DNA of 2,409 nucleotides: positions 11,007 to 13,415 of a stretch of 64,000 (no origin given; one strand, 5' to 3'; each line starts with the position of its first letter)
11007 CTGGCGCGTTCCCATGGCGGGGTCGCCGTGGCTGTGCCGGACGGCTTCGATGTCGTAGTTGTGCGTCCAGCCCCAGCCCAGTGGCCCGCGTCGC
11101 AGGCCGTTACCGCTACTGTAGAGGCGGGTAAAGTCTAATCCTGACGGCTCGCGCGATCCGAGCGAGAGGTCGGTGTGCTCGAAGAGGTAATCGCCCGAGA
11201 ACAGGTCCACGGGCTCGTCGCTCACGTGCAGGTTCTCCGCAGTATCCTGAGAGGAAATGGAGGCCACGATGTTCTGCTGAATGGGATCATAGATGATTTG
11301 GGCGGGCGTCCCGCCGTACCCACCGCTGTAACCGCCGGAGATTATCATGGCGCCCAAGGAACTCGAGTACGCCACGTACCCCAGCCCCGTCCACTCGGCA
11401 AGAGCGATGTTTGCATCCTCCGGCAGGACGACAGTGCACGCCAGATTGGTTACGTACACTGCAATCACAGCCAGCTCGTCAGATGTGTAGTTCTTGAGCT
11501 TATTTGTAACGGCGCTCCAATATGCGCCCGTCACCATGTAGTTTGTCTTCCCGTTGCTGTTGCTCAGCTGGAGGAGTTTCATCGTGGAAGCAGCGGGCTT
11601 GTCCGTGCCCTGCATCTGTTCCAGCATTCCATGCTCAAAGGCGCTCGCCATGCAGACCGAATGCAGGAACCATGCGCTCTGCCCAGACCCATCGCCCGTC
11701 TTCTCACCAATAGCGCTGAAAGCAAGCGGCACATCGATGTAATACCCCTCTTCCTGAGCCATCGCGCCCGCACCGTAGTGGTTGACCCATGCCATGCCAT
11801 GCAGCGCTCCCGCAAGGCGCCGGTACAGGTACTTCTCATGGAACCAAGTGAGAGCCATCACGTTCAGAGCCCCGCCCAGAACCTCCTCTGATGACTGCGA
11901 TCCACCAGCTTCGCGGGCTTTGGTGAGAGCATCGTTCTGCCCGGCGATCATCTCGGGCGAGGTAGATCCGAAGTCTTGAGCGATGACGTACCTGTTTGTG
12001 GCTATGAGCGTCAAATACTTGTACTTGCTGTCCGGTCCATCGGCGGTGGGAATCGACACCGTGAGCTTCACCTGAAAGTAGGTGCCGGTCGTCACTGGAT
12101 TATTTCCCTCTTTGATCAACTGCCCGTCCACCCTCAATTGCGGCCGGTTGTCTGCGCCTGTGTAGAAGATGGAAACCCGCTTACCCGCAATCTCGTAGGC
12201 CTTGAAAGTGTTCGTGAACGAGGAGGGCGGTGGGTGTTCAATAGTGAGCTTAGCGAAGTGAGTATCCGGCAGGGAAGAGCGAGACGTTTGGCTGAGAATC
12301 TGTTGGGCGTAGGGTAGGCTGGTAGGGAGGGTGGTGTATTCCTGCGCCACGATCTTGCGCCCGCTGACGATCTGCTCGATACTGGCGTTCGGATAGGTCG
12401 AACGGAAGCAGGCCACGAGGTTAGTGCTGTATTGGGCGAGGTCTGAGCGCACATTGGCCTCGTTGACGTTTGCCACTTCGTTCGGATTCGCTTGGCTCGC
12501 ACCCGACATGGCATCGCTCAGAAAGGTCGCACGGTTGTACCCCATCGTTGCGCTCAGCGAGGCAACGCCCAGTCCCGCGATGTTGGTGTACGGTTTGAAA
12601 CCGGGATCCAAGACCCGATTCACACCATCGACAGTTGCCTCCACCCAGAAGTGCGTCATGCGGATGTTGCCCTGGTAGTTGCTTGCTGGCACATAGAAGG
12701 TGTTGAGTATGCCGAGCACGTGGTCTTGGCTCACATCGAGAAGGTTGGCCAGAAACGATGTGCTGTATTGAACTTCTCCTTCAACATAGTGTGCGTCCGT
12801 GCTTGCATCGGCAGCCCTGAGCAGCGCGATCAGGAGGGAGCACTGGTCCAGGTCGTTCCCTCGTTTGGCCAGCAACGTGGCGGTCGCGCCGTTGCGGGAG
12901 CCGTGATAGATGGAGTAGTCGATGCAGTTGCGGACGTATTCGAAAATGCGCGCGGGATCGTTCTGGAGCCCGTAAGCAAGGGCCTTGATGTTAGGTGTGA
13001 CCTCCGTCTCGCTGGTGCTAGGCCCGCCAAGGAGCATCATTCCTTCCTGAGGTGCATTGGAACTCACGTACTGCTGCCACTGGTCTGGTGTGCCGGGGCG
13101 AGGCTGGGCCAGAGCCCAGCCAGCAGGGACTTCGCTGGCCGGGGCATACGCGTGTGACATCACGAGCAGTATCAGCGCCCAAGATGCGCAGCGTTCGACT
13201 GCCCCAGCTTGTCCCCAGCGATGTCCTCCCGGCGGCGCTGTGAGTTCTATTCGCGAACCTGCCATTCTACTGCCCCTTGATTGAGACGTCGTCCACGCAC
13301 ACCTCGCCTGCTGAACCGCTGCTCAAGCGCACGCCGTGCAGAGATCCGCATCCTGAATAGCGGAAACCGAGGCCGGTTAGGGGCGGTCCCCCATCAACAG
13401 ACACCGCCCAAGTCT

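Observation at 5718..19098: Lower-GC 13-kb block: a giant LamG/beta-helix surface protein translationally coupled to a Sec-signal RHS toxin, with no known secretion-system marker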

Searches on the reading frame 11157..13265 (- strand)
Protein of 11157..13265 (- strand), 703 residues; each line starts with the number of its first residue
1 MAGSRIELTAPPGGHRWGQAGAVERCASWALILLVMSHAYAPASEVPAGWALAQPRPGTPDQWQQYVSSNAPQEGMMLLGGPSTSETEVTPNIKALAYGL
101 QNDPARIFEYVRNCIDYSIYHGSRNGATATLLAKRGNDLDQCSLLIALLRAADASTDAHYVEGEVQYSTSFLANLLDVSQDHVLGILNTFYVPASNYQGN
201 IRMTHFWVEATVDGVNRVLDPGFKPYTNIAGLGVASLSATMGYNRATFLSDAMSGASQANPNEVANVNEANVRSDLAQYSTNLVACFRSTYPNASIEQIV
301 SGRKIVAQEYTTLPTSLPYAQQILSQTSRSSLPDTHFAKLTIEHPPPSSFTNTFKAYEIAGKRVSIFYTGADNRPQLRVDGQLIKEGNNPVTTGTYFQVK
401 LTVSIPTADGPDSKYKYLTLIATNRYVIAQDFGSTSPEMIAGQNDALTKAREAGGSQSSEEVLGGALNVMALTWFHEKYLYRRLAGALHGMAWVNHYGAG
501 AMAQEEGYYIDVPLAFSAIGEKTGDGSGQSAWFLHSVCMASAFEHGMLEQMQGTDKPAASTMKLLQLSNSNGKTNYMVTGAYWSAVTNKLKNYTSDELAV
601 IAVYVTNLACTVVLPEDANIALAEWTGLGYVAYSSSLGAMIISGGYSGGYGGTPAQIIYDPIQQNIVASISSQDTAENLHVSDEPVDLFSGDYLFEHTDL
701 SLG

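Call 13: find_homologous_proteins(query=window:11157-13265:-, max_evalue=0.00001)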
Query seq(703 aa) (703 aa): 9 proteins with E <= 0.00001 among 8000 candidates.
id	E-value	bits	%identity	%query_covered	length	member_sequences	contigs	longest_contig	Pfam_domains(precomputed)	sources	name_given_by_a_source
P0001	9.9e-131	455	38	97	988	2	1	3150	PF05593.20,PF25023.2,PF20148.5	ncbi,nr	ncbi:RHS repeat protein, partial [PVC group bacterium]|nr:RHS repeat protein [PVC group bacterium]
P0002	1.0e-79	287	34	76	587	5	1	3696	PF01841.26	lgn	-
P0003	1.7e-25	108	27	86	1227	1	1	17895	PF01841.26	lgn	-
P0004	1.7e-24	104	25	80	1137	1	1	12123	PF00877.26,PF01841.26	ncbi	ncbi:MAG: transglutaminase domain-containing protein [Nitrospirota bacterium]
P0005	1.2e-21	95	24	82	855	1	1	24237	PF01841.26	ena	-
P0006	1.9e-15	74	25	55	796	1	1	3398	PF01841.26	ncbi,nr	ncbi:MAG: transglutaminase domain-containing protein, partial [Deltaproteobacteria bacterium]|nr:tra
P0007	5.7e-12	63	27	46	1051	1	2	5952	PF01841.26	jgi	jgi:transglutaminase-like putative cysteine protease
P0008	5.6e-11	60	24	81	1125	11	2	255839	PF01841.26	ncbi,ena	-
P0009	6.2e-11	60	30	34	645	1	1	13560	PF01841.26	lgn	-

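Call 15: find_encoding_contigs(protein=P0001, flank=10000, max_places=6)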
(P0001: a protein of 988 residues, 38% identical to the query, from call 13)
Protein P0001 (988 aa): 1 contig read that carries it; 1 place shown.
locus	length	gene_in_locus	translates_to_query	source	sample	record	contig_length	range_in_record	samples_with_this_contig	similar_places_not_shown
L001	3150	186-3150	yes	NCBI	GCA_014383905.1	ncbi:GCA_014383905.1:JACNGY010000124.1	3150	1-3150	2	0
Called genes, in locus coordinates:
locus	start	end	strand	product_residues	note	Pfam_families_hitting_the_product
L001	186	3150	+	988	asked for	PF20148:DUF6531, PF05593:RHS_repeat (faint), PF25023:TEN_YD-shell (weak)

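Call 16: find_encoding_contigs(protein=P0003, flank=10000, max_places=6)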
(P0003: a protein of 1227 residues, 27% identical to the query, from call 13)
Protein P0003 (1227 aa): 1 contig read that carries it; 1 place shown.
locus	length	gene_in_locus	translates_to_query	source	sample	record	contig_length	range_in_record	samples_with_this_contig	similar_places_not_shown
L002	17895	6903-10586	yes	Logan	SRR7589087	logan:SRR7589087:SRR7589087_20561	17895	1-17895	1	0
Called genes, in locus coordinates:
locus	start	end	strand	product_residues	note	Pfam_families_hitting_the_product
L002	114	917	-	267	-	-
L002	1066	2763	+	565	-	-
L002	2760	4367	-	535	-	PF09721:Exosortase_EpsH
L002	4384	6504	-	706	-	PF07719:TPR_2 (faint), PF13428:TPR_14 (faint), PF13432:TPR_16 (faint), PF14559:TPR_19 (faint)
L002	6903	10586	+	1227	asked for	PF01841:Transglut_core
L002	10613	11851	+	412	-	-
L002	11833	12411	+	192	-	-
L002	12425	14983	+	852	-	PF13243:SQHop_cyclase_C (faint), PF02412:TSP_3 (weak), PF09136:Glucodextran_B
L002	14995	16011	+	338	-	-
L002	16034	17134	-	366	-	PF00072:Response_reg, PF00512:HisKA (weak), PF13581:HATPase_c_2 (weak), PF02518:HATPase_c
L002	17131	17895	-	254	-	?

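Call 20: find_related_loci(query=A1, collection=genome_contigs, flank=10000)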
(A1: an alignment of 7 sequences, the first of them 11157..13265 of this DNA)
Query A1 (703 aa) in genome_contigs; peptide patterns used: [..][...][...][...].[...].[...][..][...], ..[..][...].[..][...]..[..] (x = any residue, [..] = any of these).
599 stretches matched a pattern (row limit reached: there are more); 463 encode a relative of the query (tblastn E <= 1e-3); the best 80 are kept; 80 distinct loci.
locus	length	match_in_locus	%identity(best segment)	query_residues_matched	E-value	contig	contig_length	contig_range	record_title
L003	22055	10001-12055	40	29-703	9e-142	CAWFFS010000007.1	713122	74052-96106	MAG: uncultured delta proteobacterium isolate MFD02416.bin.2.25 genome assembly, contig: contig_30436, whole genome shot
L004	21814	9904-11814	41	73-703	3e-135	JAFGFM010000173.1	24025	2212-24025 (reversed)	MAG: Deltaproteobacteria bacterium isolate Zod_Metabat.1317 k87_9192152, whole genome shotgun sequence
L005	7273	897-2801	39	71-703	7e-132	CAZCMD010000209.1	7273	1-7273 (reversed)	MAG TPA_asm: uncultured Desulfatiglans sp. isolate SRP192927_co6_207 genome assembly, contig: NODE_27699_length_7273_cov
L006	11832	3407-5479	35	25-703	5e-113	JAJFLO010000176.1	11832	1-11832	MAG: Verrucomicrobia bacterium isolate OFTM167 OFTM167_175, whole genome shotgun sequence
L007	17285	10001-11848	37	83-703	6e-112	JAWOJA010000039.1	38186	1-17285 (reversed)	MAG: Kiritimatiellia bacterium isolate CWP6-1.bin.133 k191_3192408, whole genome shotgun sequence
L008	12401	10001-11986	36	49-703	1e-109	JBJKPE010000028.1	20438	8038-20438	MAG: Thermodesulfovibrionales bacterium isolate Bin_113 S1Ck127_3535459_flag_0_multi_20.9803_len_20438, whole genome sho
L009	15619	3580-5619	32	22-703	1e-90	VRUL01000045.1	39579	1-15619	MAG: Planctomycetota bacterium isolate MohnsGC08_bin191 NODE_45_length_39579_cov_48.935446, whole genome shotgun sequenc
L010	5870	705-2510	32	93-703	3e-86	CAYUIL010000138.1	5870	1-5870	MAG TPA_asm: uncultured Pirellulales bacterium isolate binchicken_co34_208 genome assembly, contig: NODE_24633_length_58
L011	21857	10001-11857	32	83-703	1e-84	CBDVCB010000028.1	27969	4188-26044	MAG TPA_asm: uncultured bacterium isolate SRR22302365_binner12_Refined_173 genome assembly, contig: ERZ25074835.914, who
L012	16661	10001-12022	32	32-703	1e-78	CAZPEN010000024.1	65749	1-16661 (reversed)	MAG TPA_asm: uncultured Chthoniobacter sp. isolate binchicken_co322_17 genome assembly, contig: NODE_829_length_65749_co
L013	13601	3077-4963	34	76-703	3e-76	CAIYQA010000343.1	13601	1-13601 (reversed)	MAG: uncultured Spartobacteria bacterium isolate MJ-time_bin-8667 genome assembly, contig: bin-8667:343/532, whole genom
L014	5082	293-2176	30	70-703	5e-76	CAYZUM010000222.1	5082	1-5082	MAG TPA_asm: uncultured Methylomonas sp. isolate binchicken_co53_137 genome assembly, contig: NODE_12740_length_5082_cov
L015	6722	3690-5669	31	82-703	3e-73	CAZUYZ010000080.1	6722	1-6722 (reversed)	MAG TPA_asm: uncultured Puniceicoccaceae bacterium isolate binchicken_co372_161 genome assembly, contig: k141_3946632, w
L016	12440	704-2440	30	79-657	4e-70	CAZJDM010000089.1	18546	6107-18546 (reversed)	MAG TPA_asm: uncultured bacterium isolate SRP200020_co2_210 genome assembly, contig: NODE_3403_length_18546_cov_5.645016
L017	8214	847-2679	30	91-703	5e-68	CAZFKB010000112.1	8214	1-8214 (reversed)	MAG TPA_asm: uncultured Candidatus Obscuribacterales bacterium isolate SRP189682_co2_269 genome assembly, contig: NODE_1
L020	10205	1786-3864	30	14-703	2e-66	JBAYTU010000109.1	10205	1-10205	MAG: Terrimicrobiaceae bacterium isolate SO_2016_LW3_16 scaffold09714_LW162_2016, whole genome shotgun sequence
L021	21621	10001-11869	32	87-703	2e-65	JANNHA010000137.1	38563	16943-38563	MAG: Verrucomicrobiota bacterium isolate SOY_6_C_metabat_335 SOY_6_C_k141_2158769, whole genome shotgun sequence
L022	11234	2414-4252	42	85-703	3e-137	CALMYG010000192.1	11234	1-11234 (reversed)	MAG TPA_asm: uncultured Verrucomicrobia bacterium isolate SRR2107179_bin.42_CONCOCT_v1.1_MAG genome assembly, contig: ER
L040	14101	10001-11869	28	92-703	1e-55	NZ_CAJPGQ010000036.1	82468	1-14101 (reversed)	Burkholderia sp. BCC1977 36, whole genome shotgun sequence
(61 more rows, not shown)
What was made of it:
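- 11217..12998 (-): N-terminal transglutaminase-like region (aa ~90-683; TGase core aa 105-213). This region defines the RHS family. At least 463 relatives were found in genome contigs (call 20).
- The family is large: at least 463 relatives in genome contigs (call 20).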

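Call 84: predict_structure(alignment_id=A1)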
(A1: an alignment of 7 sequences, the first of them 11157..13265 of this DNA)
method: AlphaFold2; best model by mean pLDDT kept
length: 703 residues; sequences in the alignment: 7
mean_pLDDT: 52.4   pTM: 0.44
mean pLDDT of the five models: 52.4, 50.6, 49.4, 47.1, 45.9
residues with pLDDT >= 90: 19; 70-90: 130; 50-70: 218; < 50: 336
segments of 3 or more residues with pLDDT < 50: 1-83, 121-123, 233-236, 295-297, 299-301, 323-334, 360-363, 393-397, 405-442, 454-461, 463-468, 470-475, 484-559, 624-626, 636-703
pLDDT, mean of each block of 10 residues (from residue 1): 30 37 40 38 27 34 45 36 59 86 93 78 61 76 89 81 68 63 61 63 76 84 68 49 52 59 67 58 62 53 71 75 42 52 56 60 50 61 66 48 45 40 23 39 55 49 48 49 45 28 25 27 34 25 35 40 70 80 81 68 65 74 54 44 27 24 26 26 28 25 23
secondary structure, 60 per line:
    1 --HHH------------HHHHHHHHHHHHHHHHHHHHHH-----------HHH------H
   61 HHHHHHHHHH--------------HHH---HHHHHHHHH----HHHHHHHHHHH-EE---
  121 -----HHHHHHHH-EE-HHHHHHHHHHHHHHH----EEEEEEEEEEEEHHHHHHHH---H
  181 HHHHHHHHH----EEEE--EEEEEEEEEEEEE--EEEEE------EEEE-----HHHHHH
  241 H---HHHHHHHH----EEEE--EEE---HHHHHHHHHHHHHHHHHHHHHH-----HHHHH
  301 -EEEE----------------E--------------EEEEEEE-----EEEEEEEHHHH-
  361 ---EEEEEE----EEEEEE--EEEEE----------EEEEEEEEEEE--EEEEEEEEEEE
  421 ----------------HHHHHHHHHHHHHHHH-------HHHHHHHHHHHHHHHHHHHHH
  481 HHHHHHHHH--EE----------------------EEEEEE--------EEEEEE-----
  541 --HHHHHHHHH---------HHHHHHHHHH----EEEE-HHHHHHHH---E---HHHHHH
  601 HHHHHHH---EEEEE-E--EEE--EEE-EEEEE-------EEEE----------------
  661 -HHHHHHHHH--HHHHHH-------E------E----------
elements in order (helices of 4 or more, strands of 3 or more residues): H18-39 H60-70 H91-99 H104-114 H126-133 H138-152 E157-168 H169-176 H180-189 E194-197 E200-212 E215-219 E226-229 H235-241 H245-252 E257-260 E263-265 H269-290 H296-300 E302-305 E337-343 E349-355 H356-359 E364-369 E374-379 E382-386 E397-407 E410-420 H437-452 H460-489 E516-521 E530-535 H543-551 H561-570 E575-578 H580-587 H595-607 E611-615 E620-622 E625-627 E629-633 E641-644 H662-670 H673-678

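Call 93: fold_search(model_id=the predicted structure, library=pdb)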
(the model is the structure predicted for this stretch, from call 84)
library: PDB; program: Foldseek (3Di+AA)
matches with E <= 10: 815; with E <= 0.001: 0
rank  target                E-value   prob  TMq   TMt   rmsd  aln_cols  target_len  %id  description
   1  3isr_A                2.0e-03  1.00  0.13  0.30   4.5       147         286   20  The Crystal Structure of a Putative Cysteine Protease from Cytophaga hutchinsonii to 1.9A (released 2009-09-08)
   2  3isr_B                4.5e-03  1.00  0.13  0.30   4.5       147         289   20  The Crystal Structure of a Putative Cysteine Protease from Cytophaga hutchinsonii to 1.9A (released 2009-09-08)
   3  6hr1_A                7.2e-02  0.09  0.06  0.09  21.3       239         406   10  Crystal structure of the YFPnano fusion protein (released 2020-04-08)
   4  9crn                  7.6e-02  0.63  0.13  0.24  19.9       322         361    9  Crystal structure of Streptococcus pyogenes TglA (released 2024-08-14)
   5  8tl4_G                7.6e-02  0.51  0.07  0.27  11.9       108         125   12  CRYO-EM STRUCTURE OF HIV-1 BG505DS-SOSIP.664 ENV TRIMER BOUND TO DJ85-e.01 FAB (released 2024-08-28)
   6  6nf2_H                9.3e-02  0.80  0.08  0.33  11.4       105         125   11  Cryo-EM structure of vaccine-elicited antibody 0PV-c.01 in complex with HIV-1 Env BG505 DS-SOSIP and antibodies VRC03  (released 2019-07-24)
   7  9s35_B                9.3e-02  0.63  0.07  0.30  11.6       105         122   14  Cryo-EM structure of Candida albicans Vrg4 bound to an inhibitory nanobody. (released 2025-09-03)
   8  8tkc_G                9.3e-02  0.35  0.07  0.23  11.9       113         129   11  CRYO-EM STRUCTURE OF HIV-1 BG505DS-SOSIP.664 ENV TRIMER BOUND TO DJ85-b.01 FAB (released 2024-08-28)
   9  6gez_B                9.8e-02  0.06  0.08  0.09  22.5       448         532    8  THE STRUCTURE OF TWITCH-2B N532F (released 2019-08-21)
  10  8eln_H                1.0e-01  0.63  0.07  0.30  11.7       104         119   13  Crystal Structure of Nanobody VHH222 Bound to Its Antigen PA14 Cif (released 2023-10-18)
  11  8tp9_D                1.0e-01  0.47  0.07  0.26  11.2       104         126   12  H2 hemagglutinin (A/Singapore/1/1957) in complex with medial-junction-targeting Fab 2-2-1G06 (released 2023-10-11)
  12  8ejh_H                1.1e-01  0.35  0.07  0.25  11.6       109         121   15  Lassa virus glycoprotein complex (Josiah) bound to 12.1F Fab (released 2023-06-07)
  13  8s05_B                1.2e-01  0.20  0.08  0.12  14.9       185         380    9  ArnAB complex an archaeal ortholog of the Sec23/24 core motif (released 2025-10-29)
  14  9fnt_C                1.3e-01  0.41  0.07  0.27  11.2       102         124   16  Cryo-EM structure of the P domain of the Hepatitis E Virus ORF2 protein in complex with Fab ES4.431 (released 2025-05-14)
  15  4idl                  1.4e-01  0.47  0.07  0.27  11.7       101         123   10  Low melting temperature Anti-Cholera Toxin Llama VHH domain (released 2013-02-13)
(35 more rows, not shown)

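Call 97: search_protein_families(library=ncbifam, proteins=[L007:8052-9755:+], max_evalue=0.1)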
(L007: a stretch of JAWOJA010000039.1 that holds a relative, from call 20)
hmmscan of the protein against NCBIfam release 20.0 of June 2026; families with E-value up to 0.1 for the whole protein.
L007:8052-9755:+ (568 aa): 1 family
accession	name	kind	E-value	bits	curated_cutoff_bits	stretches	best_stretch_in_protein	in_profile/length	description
NF033765.2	gliding_CglD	equivalog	0.029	12.1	400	1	332-369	263-299/1124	adventurous gliding motility lipoprotein CglD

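Call 102: search_protein_families(library=pfam, proteins=[L040:8109-8540:-, L040:6806-8062:-, L040:5136-6929:-, L020:264-965:+, L012:8011-8577:+, L007:7210-7992:+, L007:16236-16631:+, L007:15868-16260:+], max_evalue=0.01)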
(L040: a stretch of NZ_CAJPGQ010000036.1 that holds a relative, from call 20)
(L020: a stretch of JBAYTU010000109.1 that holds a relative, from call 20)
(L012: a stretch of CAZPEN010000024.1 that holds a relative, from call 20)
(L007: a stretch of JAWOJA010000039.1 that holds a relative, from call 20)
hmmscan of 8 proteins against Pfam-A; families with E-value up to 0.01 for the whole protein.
L040:8109-8540:- (143 aa): 2 families
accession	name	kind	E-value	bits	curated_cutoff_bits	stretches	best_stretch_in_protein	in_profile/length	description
PF08334.16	T2SSG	-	2.1e-31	108.6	21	1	40-134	2-95/108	Type II secretion system (T2SS), protein G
PF07963.17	N_methyl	-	2.4e-10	39.9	21.2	1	12-36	2-26/27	Prokaryotic N-terminal methylation motif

L040:6806-8062:- (418 aa): 1 family
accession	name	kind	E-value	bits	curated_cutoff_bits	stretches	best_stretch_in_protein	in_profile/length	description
PF00482.28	T2SSF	-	1.2e-40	138.8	25.2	2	288-409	1-125/125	Type II secretion system (T2SS), protein F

L040:5136-6929:- (597 aa): 8 families
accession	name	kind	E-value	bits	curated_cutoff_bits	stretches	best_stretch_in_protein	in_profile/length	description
PF00437.27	T2SSE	-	1.1e-124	416.3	24.9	1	204-592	4-370/370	Type II/IV secretion system protein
PF05157.20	MshEN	-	8.7e-06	26.1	23.1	1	92-176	4-89/90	MshEN domain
PF13191.12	AAA_16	-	4.3e-05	24.5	32.6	1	344-462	21-124/167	AAA ATPase domain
PF25199.1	nSTAND_NTPase5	-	6.1e-05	23.3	34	1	336-399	28-93/145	Novel STAND NTPase 5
PF13604.12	AAA_30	-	9.8e-05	22.6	27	1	337-372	7-42/191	AAA domain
PF13401.12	AAA_22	-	0.00018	22.2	27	1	348-395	5-52/130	AAA domain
PF13555.12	AAA_29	-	0.0062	16.7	27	0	346-367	20-41/61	P-loop containing region of AAA domain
PF20720.3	nSTAND3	-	0.0081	16.3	27.2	0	348-387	17-56/155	Novel STAND NTPase 3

L020:264-965:+ (233 aa): 0 families

L012:8011-8577:+ (188 aa): 0 families

L007:7210-7992:+ (260 aa): 0 families

L007:16236-16631:+ (131 aa): 0 families

L007:15868-16260:+ (130 aa): 0 families
